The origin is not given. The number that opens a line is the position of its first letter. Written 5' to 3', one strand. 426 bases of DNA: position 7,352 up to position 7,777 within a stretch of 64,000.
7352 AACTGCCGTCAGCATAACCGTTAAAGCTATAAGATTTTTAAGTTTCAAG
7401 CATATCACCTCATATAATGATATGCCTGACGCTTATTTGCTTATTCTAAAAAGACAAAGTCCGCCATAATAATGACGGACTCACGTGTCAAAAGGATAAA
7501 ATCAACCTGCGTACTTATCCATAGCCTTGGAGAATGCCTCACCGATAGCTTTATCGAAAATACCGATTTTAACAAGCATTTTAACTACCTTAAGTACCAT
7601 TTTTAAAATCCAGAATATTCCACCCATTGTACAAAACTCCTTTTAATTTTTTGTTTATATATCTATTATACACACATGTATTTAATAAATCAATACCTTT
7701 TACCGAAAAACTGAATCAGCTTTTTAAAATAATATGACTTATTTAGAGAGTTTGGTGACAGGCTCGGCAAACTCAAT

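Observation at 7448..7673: Unannotated stand-alone gene for a 41-aa Lys-rich amphipathic peptide with its own promoter, SD and terminator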

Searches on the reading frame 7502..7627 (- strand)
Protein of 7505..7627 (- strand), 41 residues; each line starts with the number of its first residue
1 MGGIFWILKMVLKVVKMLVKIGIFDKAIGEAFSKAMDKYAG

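Call 4: search_protein_families(library=pfam, proteins=[window:7505-7627:-], max_evalue=10)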
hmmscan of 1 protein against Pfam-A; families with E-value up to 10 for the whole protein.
seq(41 aa): 1 family
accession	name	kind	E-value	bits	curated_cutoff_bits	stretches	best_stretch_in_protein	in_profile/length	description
PF10925.13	DUF2680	-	0.11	13.1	25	1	13-39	22-48/57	Protein of unknown function (DUF2680)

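Call 5: search_protein_families(library=ncbifam, proteins=[window:7505-7627:-], max_evalue=10)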
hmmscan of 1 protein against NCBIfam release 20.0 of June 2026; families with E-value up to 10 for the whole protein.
seq(41 aa): 0 families

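Call 7: find_homologous_proteins(query=window:7505-7627:-, max_evalue=10)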
Query seq(41 aa) (41 aa): 2 proteins with E <= 10 among 2 candidates.
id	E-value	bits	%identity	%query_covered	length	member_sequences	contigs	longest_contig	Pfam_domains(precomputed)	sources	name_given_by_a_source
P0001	5.4e-17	77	98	100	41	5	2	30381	-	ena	-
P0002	2.0e-13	66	83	100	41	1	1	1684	-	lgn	-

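Call 10: find_encoding_contigs(protein=P0001, flank=5000)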
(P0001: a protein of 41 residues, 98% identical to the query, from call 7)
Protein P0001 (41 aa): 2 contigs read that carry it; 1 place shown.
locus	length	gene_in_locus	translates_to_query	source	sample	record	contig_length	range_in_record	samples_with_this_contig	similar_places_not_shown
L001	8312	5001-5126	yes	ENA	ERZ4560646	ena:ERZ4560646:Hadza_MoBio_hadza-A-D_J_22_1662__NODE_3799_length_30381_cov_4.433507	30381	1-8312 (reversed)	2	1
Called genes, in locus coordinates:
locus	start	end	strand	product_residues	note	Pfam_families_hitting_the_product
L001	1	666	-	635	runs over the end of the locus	PF06068:TIP49 (faint), PF13177:DNA_pol3_delta2, PF00004:AAA, PF13401:AAA_22 (faint), PF22608:DNAX_ATPase_lid, PF12169:DNA_pol3_gamma3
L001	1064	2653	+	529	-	PF13347:MFS_2, PF07690:MFS_1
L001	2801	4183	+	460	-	PF02397:Bac_transf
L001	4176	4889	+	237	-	PF00160:Pro_isomerase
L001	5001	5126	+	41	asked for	-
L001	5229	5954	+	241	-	PF01520:Amidase_3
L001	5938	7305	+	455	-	PF18073:Zn_ribbon_LapB, PF03796:DnaB_C (faint), PF06745:ATPase, PF13481:AAA_25, PF23442:DUF7125 (weak), PF25199:nSTAND_NTPase5 (weak), PF13541:ChlI, PF05362:Lon_C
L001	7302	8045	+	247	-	PF21778:DUF6873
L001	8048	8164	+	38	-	-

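Call 11: find_encoding_contigs(protein=P0002, flank=5000)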
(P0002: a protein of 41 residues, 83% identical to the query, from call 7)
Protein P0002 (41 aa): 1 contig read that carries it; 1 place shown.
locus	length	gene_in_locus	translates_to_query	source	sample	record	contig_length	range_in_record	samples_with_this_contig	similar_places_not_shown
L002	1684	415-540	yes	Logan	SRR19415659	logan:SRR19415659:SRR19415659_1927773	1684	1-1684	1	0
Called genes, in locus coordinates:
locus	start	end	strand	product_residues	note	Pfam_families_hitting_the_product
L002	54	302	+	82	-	PF00160:Pro_isomerase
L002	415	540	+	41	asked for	-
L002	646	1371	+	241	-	PF01520:Amidase_3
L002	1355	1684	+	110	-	?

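Call 12: find_encoding_contigs(protein=window:7505-7627:-, flank=5000)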
Protein seq(41 aa) (41 aa): 19 contigs read that carry it; 6 places shown.
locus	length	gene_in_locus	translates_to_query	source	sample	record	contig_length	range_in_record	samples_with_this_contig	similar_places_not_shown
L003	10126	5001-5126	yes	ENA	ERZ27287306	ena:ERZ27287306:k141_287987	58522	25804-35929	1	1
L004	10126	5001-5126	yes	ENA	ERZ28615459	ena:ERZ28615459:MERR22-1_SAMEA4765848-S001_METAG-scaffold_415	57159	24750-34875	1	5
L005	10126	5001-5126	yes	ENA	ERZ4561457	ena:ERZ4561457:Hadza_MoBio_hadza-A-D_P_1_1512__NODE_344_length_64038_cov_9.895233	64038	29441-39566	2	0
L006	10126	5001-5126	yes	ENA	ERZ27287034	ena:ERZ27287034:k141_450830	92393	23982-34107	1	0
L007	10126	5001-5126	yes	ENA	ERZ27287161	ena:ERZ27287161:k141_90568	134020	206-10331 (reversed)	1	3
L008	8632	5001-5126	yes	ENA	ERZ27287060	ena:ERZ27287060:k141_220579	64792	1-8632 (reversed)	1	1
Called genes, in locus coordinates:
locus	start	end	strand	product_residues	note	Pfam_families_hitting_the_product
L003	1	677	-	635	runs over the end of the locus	PF06068:TIP49 (faint), PF13177:DNA_pol3_delta2, PF00004:AAA, PF13401:AAA_22 (faint), PF22608:DNAX_ATPase_lid, PF12169:DNA_pol3_gamma3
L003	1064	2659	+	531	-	PF13347:MFS_2, PF07690:MFS_1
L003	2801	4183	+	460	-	PF02397:Bac_transf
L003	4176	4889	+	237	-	PF00160:Pro_isomerase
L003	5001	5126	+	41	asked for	-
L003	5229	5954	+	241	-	PF01520:Amidase_3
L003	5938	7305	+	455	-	PF18073:Zn_ribbon_LapB, PF03796:DnaB_C (faint), PF06745:ATPase, PF13481:AAA_25, PF23442:DUF7125 (weak), PF25199:nSTAND_NTPase5 (weak), PF13541:ChlI, PF05362:Lon_C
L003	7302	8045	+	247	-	PF21778:DUF6873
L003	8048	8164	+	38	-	-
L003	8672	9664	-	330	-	-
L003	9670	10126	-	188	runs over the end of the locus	-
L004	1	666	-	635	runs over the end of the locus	PF06068:TIP49 (faint), PF13177:DNA_pol3_delta2, PF00004:AAA, PF13401:AAA_22 (faint), PF22608:DNAX_ATPase_lid, PF12169:DNA_pol3_gamma3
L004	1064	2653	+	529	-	PF13347:MFS_2, PF07690:MFS_1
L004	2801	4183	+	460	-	PF02397:Bac_transf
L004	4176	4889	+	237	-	PF00160:Pro_isomerase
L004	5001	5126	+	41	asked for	-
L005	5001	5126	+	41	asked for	-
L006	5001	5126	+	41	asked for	-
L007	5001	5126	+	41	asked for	-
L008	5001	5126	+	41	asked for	-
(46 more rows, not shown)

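Call 23: search_protein_representatives(alignment_id=A1)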
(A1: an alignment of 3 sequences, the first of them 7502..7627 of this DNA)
Query: 3 sequences, 41 profile positions. Proteins with E-value up to 0.001 (for the whole library): 2; up to 1e-10: 1; up to 1e-30: 0. The best 2 are listed.
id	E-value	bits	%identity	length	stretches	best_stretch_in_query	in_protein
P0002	1.9e-25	104.9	-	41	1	1-41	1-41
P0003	4.0e-04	36.6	-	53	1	1-28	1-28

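Call 25: find_encoding_contigs(protein=P0003, flank=5000)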
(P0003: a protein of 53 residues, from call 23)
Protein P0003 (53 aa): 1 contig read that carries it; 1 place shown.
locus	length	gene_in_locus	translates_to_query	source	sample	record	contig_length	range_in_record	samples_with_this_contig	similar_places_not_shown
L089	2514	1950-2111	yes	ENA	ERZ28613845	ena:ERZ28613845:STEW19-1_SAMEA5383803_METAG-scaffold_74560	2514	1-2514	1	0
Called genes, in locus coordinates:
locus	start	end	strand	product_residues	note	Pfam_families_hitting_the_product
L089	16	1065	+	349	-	PF00004:AAA, PF17862:AAA_lid_3, PF01434:Peptidase_M41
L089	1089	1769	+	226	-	PF00160:Pro_isomerase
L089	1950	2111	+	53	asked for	-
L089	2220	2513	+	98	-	?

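Call 27: find_homologous_proteins(query=A2, max_evalue=10)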
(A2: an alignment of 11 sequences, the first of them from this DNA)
Query A2 (11 sequences) (41 aa, profile of the alignment): 32 proteins with E <= 10 among 218 candidates.
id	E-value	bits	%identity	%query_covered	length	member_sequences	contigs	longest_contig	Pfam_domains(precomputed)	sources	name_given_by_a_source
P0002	4.9e-18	83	83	100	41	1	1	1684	-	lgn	-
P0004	3.5e-17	80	76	100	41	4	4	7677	-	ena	-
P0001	5.3e-16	76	98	100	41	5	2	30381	-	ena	-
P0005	2.5e-15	74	41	98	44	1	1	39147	-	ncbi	-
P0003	3.4e-12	64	61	68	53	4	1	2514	-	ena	-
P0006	4.3e-11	60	61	68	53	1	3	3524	-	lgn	-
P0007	3.1e-10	58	57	68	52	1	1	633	-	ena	-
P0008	2.0e-9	55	31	83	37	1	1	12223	-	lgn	-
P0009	2.5e-9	55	41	41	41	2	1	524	-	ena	-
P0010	2.6e-9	55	41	41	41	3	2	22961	-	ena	-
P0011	4.3e-9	54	42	66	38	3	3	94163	-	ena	-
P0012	4.8e-9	54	54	68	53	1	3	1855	-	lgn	-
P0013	1.7e-8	52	33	59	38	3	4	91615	-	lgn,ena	-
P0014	2.2e-8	52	35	41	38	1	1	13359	-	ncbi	-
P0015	2.7e-8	51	-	-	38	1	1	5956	-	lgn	-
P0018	3.4e-7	48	-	-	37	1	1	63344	-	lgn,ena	-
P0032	1.8e-2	33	30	68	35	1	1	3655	-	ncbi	-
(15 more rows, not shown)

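Call 38: predict_structure(alignment_id=A3)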
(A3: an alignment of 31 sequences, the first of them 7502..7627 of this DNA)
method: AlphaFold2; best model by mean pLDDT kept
length: 41 residues; sequences in the alignment: 31
mean_pLDDT: 69.5   pTM: 0.35
mean pLDDT of the five models: 69.5, 68.6, 68.4, 67.8, 66.8
residues with pLDDT >= 90: 0; 70-90: 17; 50-70: 23; < 50: 1
segments of 3 or more residues with pLDDT < 50: none
pLDDT, mean of each block of 10 residues (from residue 1): 82 76 61 62 37
secondary structure, 60 per line:
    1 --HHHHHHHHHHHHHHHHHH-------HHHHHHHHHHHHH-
elements in order: H3-20 H28-40

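Call 41: search_solved_structures(query=A3, max_evalue=10)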
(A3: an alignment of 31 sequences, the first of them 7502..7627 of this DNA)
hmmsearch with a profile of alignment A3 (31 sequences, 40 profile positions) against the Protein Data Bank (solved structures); distinct sequences matched with E-value up to 10: 0.

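Call 42: fold_search(model_id=the predicted structure, library=pdb)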
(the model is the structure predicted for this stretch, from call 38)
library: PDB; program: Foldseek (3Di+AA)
matches with E <= 10: 0; with E <= 0.001: 0
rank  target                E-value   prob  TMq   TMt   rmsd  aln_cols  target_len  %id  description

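Call 43: search_protein_families(library=phrogs, alignment_id=A3, max_evalue=1)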
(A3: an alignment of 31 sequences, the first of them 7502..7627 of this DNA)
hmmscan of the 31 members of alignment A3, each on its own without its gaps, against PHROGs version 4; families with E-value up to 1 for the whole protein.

A. member 1, window:7502-7627:- (41 aa): 0 families

B. families by the number of members that match (of 31 scanned): 6 families
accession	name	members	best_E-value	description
phrog_22598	-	2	0.067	-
phrog_6082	-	1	0.067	-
phrog_25496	-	1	0.2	-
phrog_2972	-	1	0.23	-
phrog_22508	-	1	0.31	-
phrog_1047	-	1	0.45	tail associated lysin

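Call 44: search_protein_families(library=padloc, alignment_id=A3, max_evalue=1)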
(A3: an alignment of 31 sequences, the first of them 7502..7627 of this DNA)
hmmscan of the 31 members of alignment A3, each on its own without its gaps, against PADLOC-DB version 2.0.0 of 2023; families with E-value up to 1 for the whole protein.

A. member 1, window:7502-7627:- (41 aa): 0 families

B. families by the number of members that match (of 31 scanned): 1 family
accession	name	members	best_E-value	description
PDLC00119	GajB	2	0.023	UrvD helicase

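Call 47: find_encoding_contigs(protein=P0006, flank=4000, max_places=3)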
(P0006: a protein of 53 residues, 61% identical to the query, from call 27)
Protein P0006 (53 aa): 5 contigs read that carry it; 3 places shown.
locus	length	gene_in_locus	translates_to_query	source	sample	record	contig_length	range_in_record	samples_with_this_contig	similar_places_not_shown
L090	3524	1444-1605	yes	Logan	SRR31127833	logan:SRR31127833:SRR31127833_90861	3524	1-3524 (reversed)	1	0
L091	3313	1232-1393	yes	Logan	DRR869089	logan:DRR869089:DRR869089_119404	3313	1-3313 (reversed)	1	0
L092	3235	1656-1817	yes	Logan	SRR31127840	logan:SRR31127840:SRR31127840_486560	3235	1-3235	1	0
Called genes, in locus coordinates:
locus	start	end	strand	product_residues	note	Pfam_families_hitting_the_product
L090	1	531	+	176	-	?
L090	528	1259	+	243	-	PF00160:Pro_isomerase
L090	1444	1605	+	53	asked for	-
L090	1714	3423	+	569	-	PF20957:GxGYxYP_N_2nd (weak), PF20958:GxGYxYP_N_3rd, PF14323:GxGYxYP_C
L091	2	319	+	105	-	?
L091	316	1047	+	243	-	PF00160:Pro_isomerase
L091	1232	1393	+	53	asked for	-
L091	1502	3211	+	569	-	PF20957:GxGYxYP_N_2nd (weak), PF20958:GxGYxYP_N_3rd, PF14323:GxGYxYP_C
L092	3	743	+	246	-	?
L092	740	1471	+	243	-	PF00160:Pro_isomerase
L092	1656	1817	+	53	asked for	-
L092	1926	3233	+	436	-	?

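Call 48: find_encoding_contigs(protein=P0018, flank=6000, max_places=2)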
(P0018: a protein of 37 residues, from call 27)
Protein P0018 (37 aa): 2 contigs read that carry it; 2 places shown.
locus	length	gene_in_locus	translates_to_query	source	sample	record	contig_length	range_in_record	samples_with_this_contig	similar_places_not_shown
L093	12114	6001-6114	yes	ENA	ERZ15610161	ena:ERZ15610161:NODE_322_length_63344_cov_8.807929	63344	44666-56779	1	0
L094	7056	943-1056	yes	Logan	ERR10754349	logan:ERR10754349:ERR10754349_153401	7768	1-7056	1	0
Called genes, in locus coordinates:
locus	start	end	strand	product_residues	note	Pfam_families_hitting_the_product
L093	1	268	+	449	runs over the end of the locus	PF01171:ATP_bind_3, PF11734:TilS_C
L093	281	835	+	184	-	PF00156:Pribosyltran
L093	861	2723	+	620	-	PF06480:FtsH_ext, PF07728:AAA_5 (faint), PF00004:AAA, PF17862:AAA_lid_3, PF01434:Peptidase_M41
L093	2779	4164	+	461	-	PF02397:Bac_transf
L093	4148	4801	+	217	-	PF00160:Pro_isomerase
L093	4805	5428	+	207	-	PF00160:Pro_isomerase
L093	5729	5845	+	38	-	-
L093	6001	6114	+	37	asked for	-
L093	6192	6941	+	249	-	PF01520:Amidase_3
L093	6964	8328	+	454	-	PF18073:Zn_ribbon_LapB, PF03796:DnaB_C (faint), PF06745:ATPase, PF13481:AAA_25, PF23442:DUF7125 (faint), PF25199:nSTAND_NTPase5 (weak), PF05362:Lon_C, PF13541:ChlI, +1 more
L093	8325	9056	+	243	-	PF21778:DUF6873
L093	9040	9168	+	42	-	-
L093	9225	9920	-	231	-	PF00300:His_Phos_1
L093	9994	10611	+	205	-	PF13560:HTH_31, PF01381:HTH_3, PF12844:HTH_19 (weak)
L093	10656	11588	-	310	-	-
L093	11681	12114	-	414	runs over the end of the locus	PF04389:Peptidase_M28, PF01546:Peptidase_M20, PF05343:Peptidase_M42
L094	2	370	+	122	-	?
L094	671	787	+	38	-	-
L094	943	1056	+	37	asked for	-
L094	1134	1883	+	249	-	PF01520:Amidase_3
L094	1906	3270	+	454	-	PF18073:Zn_ribbon_LapB, PF03796:DnaB_C (faint), PF06745:ATPase, PF13481:AAA_25, PF23442:DUF7125 (faint), PF25199:nSTAND_NTPase5 (weak), PF05362:Lon_C, PF13541:ChlI, +1 more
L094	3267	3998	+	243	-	PF21778:DUF6873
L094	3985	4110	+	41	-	-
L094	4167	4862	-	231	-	PF00300:His_Phos_1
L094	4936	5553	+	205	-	PF13560:HTH_31, PF01381:HTH_3, PF12844:HTH_19 (weak)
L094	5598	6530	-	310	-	-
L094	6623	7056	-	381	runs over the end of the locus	?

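Call 53: search_dna_similar(query=window:7505-7627:-, collection=plasmids, mode=protein, max_evalue=10, max_rows=10)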
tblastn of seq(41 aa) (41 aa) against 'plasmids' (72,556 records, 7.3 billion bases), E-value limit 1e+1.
No match.

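Call 54: search_dna_similar(query=window:7505-7627:-, collection=phages, mode=protein, max_evalue=10, max_rows=10)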
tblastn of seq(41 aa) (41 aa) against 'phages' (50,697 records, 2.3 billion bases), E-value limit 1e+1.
No match.

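Call 65: find_homologous_proteins(query=A4, max_evalue=10)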
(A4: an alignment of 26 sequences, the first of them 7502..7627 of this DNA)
Query A4 (26 sequences) (41 aa, profile of the alignment): 52 proteins with E <= 10 among 267 candidates.
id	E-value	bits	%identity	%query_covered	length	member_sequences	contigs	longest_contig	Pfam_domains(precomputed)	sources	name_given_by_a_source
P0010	1.6e-14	71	41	41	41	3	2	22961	-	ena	-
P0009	2.3e-14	71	41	41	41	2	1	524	-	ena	-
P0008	9.1e-14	69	31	83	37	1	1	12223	-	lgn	-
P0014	1.6e-13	68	35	41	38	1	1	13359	-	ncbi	-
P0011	1.8e-13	68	42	66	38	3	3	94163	-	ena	-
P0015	5.3e-13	66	-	-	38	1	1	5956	-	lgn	-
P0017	7.9e-13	66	32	78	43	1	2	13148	-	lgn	-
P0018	1.0e-12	66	-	-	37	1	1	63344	-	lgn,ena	-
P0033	1.1e-12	65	-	-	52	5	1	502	-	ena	-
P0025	1.4e-12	65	-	-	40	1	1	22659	-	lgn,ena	-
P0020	1.6e-12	65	44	56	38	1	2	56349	-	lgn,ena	-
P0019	1.6e-12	65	-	-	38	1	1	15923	-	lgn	-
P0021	3.1e-12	64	47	41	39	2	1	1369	-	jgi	jgi:hypothetical protein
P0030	4.7e-12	63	-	-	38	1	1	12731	-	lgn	-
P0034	1.3e-11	62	42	66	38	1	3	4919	-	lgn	-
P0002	1.9e-10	58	83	100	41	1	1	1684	-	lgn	-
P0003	6.1e-10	57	61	68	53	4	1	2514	-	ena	-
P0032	7.9e-10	56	30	68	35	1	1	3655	-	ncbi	-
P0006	1.1e-9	56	61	68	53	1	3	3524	-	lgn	-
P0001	8.4e-9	53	98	100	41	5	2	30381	-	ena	-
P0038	1.7e-7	49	36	85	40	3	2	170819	-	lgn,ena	-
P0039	3.7e-6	45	50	68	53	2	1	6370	-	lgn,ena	-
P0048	6.4e-3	34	54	68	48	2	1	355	-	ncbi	-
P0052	1.0e+0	27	37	85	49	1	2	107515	-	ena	-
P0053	1.9e+0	26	54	68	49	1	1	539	-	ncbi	-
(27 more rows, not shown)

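Call 68: find_encoding_contigs(protein=P0052, flank=5000, max_places=2)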
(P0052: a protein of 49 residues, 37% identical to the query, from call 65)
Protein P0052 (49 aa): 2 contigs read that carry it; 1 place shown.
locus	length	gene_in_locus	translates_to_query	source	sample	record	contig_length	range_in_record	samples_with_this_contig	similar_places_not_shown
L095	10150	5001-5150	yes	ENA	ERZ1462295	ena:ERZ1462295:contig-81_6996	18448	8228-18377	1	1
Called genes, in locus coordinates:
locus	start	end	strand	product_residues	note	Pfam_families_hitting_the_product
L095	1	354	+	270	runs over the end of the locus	-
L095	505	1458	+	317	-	-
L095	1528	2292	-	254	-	PF03372:Exo_endo_phos (weak)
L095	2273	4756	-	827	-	PF01915:Glyco_hydro_3_C, PF14310:Fn3-like, PF00933:Glyco_hydro_3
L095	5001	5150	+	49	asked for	-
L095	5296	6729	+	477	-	PF01266:DAO, PF07992:Pyr_redox_2 (faint), PF04324:Fer2_BFD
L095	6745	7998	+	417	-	PF00070:Pyr_redox (faint), PF00890:FAD_binding_2 (weak), PF01266:DAO (faint), PF01946:Thi4 (faint), PF03486:HI0933_like (faint), PF07992:Pyr_redox_2, PF12831:FAD_oxidored, PF13738:Pyr_redox_3, +1 more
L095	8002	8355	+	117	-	PF07892:DUF1667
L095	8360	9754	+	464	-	PF01120:Alpha_L_fucos, PF00754:F5_F8_type_C (faint)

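Call 69: find_encoding_contigs(protein=P0038, flank=5000, max_places=2)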
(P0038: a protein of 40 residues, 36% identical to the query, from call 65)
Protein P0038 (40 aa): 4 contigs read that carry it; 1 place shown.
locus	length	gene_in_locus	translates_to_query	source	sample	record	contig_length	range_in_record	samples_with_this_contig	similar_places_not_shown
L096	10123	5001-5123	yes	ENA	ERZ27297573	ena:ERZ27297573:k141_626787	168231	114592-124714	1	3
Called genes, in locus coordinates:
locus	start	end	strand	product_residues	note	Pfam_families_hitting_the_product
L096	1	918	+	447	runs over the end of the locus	PF01171:ATP_bind_3, PF11734:TilS_C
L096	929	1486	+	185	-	PF00156:Pribosyltran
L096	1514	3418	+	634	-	PF06480:FtsH_ext (weak), PF05496:RuvB_N (faint), PF00004:AAA, PF07728:AAA_5 (faint), PF17862:AAA_lid_3, PF01434:Peptidase_M41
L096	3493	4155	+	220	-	PF00160:Pro_isomerase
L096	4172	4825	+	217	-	PF00160:Pro_isomerase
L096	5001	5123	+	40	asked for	-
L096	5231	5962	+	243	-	PF01520:Amidase_3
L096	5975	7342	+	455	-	PF18073:Zn_ribbon_LapB, PF13481:AAA_25, PF03796:DnaB_C (faint), PF06745:ATPase, PF23442:DUF7125 (weak), PF03266:NTPase_1 (faint), PF13541:ChlI, PF05362:Lon_C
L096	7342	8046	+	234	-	PF21778:DUF6873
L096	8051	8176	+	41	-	-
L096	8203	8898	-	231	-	PF00300:His_Phos_1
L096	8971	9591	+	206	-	PF12844:HTH_19, PF13560:HTH_31, PF01381:HTH_3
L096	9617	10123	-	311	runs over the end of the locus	-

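Call 70: find_encoding_contigs(protein=P0039, flank=5000, max_places=2)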
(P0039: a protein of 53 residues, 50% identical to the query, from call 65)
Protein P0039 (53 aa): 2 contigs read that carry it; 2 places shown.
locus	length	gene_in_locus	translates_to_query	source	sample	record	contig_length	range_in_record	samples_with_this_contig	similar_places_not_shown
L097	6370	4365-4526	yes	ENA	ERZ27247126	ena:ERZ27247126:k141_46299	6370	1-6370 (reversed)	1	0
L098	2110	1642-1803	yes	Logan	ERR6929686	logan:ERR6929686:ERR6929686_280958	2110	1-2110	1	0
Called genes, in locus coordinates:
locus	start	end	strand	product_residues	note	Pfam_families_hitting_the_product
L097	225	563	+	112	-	-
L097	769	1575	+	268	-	PF01663:Phosphodiest (faint)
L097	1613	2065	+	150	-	PF00293:NUDIX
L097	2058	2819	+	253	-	PF00583:Acetyltransf_1 (weak), PF12746:GNAT_acetyltran (faint), PF13508:Acetyltransf_7 (weak)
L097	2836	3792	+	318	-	PF00149:Metallophos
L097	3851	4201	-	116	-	PF07883:Cupin_2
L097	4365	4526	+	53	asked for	-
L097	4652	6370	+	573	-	?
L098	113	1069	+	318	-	PF00149:Metallophos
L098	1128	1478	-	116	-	PF07883:Cupin_2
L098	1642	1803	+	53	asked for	-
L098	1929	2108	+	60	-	?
